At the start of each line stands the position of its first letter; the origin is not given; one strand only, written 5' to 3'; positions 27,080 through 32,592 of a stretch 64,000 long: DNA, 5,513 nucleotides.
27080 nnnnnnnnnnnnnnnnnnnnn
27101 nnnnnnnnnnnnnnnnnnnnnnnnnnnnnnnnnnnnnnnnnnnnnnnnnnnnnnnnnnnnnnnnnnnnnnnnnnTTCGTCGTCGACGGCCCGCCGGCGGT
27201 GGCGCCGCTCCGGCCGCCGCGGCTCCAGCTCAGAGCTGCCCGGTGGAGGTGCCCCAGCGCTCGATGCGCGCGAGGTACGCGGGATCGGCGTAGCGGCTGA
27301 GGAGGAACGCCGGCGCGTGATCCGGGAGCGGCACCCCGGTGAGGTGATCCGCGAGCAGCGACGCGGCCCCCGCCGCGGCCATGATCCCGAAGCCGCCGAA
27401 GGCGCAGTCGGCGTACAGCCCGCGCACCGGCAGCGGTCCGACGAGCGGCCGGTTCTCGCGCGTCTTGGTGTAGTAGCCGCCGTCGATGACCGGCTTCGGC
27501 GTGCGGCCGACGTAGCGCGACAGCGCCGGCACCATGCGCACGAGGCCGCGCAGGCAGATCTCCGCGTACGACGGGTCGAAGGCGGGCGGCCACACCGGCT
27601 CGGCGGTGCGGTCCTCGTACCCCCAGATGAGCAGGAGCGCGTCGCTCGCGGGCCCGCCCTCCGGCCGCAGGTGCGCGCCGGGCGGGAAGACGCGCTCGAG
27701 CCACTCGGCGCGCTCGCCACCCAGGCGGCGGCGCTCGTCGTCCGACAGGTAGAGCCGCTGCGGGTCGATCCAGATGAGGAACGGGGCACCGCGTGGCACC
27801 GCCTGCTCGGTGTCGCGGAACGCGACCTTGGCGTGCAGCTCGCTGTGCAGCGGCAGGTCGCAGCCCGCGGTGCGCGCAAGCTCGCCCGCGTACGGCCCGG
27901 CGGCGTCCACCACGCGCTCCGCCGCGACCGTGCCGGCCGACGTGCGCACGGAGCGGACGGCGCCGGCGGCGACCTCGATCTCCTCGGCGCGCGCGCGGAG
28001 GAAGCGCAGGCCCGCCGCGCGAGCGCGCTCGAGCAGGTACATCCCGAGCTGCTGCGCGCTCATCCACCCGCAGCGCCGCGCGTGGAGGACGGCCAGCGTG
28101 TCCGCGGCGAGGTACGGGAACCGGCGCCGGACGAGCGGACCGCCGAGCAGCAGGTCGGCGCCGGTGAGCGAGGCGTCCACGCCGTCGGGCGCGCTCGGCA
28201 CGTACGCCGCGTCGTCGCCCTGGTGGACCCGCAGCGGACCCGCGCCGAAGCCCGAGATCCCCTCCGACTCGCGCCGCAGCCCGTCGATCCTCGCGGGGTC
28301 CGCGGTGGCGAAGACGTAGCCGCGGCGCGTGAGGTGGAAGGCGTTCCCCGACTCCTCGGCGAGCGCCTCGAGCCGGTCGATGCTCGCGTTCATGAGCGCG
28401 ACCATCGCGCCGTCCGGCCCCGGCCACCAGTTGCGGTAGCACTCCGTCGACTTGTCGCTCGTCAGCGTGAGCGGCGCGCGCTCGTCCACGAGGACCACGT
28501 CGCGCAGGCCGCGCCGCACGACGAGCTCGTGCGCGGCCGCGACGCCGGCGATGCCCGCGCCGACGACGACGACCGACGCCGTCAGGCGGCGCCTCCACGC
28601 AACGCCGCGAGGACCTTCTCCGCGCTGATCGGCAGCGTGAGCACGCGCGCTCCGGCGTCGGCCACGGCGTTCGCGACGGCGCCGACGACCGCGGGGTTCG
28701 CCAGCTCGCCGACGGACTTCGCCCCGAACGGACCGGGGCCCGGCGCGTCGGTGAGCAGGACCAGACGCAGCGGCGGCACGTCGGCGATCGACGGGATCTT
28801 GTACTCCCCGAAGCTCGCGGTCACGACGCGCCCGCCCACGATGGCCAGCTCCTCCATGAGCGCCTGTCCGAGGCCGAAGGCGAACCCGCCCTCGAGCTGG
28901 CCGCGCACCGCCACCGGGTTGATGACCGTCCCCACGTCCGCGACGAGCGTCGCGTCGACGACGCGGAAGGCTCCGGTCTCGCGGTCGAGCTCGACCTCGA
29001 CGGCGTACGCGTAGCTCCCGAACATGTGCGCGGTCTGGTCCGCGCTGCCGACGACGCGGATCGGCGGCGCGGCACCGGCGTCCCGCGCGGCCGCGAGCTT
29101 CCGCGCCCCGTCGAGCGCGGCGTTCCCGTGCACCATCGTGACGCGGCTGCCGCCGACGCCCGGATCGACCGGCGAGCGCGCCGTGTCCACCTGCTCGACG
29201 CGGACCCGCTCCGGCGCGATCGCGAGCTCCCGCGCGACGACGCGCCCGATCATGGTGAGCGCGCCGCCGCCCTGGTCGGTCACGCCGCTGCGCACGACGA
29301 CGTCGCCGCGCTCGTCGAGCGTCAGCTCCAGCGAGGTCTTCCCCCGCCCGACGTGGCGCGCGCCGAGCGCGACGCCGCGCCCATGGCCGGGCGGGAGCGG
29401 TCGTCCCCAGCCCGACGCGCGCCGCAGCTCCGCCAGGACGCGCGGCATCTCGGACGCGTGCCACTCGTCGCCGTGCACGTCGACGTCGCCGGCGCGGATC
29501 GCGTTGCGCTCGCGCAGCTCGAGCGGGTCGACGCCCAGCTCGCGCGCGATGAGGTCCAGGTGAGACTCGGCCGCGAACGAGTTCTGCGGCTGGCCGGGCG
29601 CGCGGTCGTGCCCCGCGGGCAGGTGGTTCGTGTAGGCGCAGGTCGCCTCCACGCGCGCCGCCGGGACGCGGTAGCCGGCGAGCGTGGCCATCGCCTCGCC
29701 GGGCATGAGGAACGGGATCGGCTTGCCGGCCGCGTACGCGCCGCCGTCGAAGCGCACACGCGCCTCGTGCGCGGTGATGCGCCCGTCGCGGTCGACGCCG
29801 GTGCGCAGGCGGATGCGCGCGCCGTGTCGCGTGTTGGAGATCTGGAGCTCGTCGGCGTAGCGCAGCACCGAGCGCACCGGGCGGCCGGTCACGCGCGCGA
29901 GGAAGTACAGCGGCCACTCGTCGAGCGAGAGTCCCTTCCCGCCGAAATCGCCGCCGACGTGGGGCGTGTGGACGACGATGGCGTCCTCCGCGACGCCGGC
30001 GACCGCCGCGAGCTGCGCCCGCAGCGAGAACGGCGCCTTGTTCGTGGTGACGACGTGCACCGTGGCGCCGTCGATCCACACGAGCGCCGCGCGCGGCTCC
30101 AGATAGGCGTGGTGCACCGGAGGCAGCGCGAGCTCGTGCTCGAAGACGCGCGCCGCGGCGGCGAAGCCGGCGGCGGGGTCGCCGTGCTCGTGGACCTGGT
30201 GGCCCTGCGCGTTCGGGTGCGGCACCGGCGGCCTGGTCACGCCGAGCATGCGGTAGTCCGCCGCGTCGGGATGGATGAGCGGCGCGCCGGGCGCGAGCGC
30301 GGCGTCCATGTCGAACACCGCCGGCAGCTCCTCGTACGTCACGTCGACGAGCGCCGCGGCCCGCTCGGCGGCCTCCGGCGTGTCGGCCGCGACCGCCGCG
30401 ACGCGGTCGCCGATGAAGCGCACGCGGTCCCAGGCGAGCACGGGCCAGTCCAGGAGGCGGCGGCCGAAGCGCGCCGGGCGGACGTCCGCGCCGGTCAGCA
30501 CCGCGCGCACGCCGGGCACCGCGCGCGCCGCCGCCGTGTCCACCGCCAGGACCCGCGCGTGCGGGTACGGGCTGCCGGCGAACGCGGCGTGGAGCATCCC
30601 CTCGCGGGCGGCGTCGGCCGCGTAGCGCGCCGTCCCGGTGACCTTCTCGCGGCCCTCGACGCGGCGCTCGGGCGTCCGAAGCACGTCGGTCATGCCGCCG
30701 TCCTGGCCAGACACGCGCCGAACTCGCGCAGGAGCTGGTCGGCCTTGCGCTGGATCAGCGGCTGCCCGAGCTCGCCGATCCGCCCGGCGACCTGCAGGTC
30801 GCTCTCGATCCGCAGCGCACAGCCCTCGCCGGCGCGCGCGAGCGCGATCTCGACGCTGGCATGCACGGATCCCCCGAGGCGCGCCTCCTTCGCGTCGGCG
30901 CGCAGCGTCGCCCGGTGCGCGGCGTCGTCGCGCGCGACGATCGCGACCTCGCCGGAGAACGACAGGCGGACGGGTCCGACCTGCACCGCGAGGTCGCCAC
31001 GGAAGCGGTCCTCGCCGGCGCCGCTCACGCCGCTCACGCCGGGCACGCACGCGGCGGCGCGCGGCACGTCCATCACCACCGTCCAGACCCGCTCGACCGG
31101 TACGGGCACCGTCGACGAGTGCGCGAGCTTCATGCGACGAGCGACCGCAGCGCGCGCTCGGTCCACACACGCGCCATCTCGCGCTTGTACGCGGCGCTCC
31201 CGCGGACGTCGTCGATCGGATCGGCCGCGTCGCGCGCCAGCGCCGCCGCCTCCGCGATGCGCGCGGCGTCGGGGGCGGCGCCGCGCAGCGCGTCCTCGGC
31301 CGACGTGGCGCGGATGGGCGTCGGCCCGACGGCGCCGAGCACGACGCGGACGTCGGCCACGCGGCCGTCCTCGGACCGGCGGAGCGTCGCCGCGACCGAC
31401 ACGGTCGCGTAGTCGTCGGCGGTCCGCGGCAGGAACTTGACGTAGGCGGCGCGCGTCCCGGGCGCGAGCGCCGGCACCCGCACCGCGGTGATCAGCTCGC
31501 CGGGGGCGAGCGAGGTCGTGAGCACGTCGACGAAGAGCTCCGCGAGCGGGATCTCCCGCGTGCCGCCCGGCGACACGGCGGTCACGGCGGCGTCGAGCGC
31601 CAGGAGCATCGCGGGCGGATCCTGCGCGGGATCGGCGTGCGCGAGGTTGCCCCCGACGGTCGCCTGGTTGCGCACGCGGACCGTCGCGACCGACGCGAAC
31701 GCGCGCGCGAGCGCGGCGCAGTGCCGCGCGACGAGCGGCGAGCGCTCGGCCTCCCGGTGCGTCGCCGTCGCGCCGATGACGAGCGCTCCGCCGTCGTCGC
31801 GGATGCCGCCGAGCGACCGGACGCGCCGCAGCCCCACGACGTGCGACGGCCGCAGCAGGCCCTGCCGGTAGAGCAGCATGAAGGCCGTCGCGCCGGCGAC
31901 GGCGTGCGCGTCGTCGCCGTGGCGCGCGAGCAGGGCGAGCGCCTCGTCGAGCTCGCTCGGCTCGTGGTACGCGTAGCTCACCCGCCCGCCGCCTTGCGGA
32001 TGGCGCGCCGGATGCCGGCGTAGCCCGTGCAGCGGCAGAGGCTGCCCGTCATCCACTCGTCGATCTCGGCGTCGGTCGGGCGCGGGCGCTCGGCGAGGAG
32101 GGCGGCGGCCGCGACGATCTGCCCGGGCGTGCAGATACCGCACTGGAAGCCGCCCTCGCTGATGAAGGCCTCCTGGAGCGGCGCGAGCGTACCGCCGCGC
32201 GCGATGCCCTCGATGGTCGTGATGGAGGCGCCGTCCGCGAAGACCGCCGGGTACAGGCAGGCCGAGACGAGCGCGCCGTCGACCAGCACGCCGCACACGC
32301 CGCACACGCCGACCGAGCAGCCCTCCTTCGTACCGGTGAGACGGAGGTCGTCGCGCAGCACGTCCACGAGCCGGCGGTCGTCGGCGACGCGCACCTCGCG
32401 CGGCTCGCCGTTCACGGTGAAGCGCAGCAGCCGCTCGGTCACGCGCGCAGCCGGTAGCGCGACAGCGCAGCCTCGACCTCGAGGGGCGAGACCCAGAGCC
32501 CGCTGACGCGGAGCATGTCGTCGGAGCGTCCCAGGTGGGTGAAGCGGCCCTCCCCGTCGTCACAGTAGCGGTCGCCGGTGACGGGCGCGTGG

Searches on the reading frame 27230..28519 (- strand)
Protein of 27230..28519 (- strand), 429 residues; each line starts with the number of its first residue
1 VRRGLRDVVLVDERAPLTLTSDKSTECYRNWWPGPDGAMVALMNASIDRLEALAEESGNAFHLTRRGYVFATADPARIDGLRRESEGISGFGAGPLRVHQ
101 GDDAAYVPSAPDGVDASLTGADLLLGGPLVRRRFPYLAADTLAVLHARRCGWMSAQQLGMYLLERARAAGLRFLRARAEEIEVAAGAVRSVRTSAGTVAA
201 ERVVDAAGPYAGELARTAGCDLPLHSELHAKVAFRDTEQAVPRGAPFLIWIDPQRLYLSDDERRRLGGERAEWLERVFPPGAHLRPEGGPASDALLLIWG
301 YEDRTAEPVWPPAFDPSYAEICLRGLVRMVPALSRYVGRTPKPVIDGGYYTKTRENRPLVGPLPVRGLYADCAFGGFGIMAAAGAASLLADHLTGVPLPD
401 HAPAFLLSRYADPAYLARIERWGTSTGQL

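Call 11: search_protein_families(library=ncbifam, proteins=[window:27230-28519:-], max_evalue=0.00001)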
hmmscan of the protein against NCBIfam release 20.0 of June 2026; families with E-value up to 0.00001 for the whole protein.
window:27230-28519:- (429 aa): 2 families
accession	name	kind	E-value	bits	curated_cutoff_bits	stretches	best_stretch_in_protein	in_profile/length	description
NF001933.0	PRK00711.1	subfamily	3.2e-11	42.9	383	0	351-412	357-418/429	D-amino acid dehydrogenase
TIGR01373.1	soxB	subfamily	3.6e-08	32.6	529.45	0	182-227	211-256/407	sarcosine oxidase subunit beta family protein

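Call 12: search_protein_families(library=pfam, proteins=[window:27230-28519:-], max_evalue=0.00001)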
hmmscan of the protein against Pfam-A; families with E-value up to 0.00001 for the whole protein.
window:27230-28519:- (429 aa): 1 family
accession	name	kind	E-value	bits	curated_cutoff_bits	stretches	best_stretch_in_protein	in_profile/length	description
PF01266.30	DAO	-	2e-27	97.1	27.9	1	2-391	20-352/353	FAD dependent oxidoreductase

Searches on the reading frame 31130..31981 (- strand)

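Call 21: search_protein_families(library=ncbifam, proteins=[window:31130-31981:-], max_evalue=1e-8)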
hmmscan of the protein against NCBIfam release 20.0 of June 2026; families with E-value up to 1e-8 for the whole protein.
window:31130-31981:- (283 aa): 7 families
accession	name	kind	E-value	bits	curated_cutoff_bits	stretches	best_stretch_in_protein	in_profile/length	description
NF041019.1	glyceraldDH_beta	equivalog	1.9e-67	227.5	350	1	4-280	7-279/280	glyceraldehyde dehydrogenase subunit beta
NF043083.1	XdhB_XDHase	equivalog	7e-50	169.8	310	1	4-282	6-284/289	xanthine dehydrogenase subunit XdhB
NF007427.0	PRK09971.1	equivalog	3.3e-47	161.1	287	1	4-282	6-284/292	xanthine dehydrogenase FAD-binding subunit XdhB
TIGR02963.1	xanthine_xdhA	equivalog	3.3e-41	141.4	467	1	6-273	196-460/468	xanthine dehydrogenase small subunit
TIGR03195.1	4hydrxCoA_B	equivalog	5.1e-29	101.4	404.55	2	124-281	163-319/321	4-hydroxybenzoyl-CoA reductase subunit beta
TIGR03199.1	pucC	equivalog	2e-28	99.4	306.05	1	8-270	1-258/264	xanthine dehydrogenase subunit C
TIGR03312.1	Se_sel_red_FAD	hypoth_equivalog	4.4e-14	52.3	241.5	1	5-272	4-241/257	molybdopterin-dependent oxidoreductase FAD-binding subunit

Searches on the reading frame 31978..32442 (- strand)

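Call 21: search_protein_families(library=ncbifam, proteins=[window:31978-32442:-], max_evalue=1e-8)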
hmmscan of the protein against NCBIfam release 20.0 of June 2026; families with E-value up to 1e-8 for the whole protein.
window:31978-32442:- (154 aa): 11 families
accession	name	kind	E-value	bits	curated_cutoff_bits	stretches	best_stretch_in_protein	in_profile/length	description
TIGR03198.1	pucE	equivalog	2.1e-55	186.4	254.3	1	6-152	4-149/151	xanthine dehydrogenase subunit E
NF043084.2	XdhC_XDHase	equivalog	5.2e-49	165.6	217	1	6-151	3-149/151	xanthine dehydrogenase subunit XdhC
NF041020.1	glyceraldDH_gamma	equivalog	3.2e-48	163.4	290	1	6-152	13-159/164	glyceraldehyde dehydrogenase subunit gamma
TIGR03193.1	4hydroxCoAred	equivalog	2.6e-46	157.2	257.8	1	5-152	1-148/148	4-hydroxybenzoyl-CoA reductase subunit gamma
NF045668.1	pterin_aldehy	equivalog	2.9e-45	154.7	1100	1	8-152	5-152/905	molybdopterin-dependent aldehyde oxidoreductase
NF008514.0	PRK11433.1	equivalog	5.3e-45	153.6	322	1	6-153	53-215/218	aldehyde dehydrogenase iron-sulfur subunit PaoA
NF007387.0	PRK09908.1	equivalog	1.8e-42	144.5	212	1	7-150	10-154/159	xanthine dehydrogenase iron sulfur-binding subunit XdhC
TIGR03311.1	Se_dep_XDH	equivalog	2.7e-38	131.6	830.45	1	7-152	2-144/848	selenium-dependent xanthine dehydrogenase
TIGR02963.1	xanthine_xdhA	equivalog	1.7e-35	122.5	467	1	6-150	1-156/468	xanthine dehydrogenase small subunit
TIGR02969.1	mam_aldehyde_ox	subfamily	1.3e-25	89.1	1912.3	1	7-149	4-158/1330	aldehyde oxidase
TIGR03313.1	Se_sel_red_Mo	hypoth_equivalog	4.3e-11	41.2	1101.9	1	8-150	1-143/951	molybdopterin-dependent oxidoreductase Mo/Fe-S-binding subunit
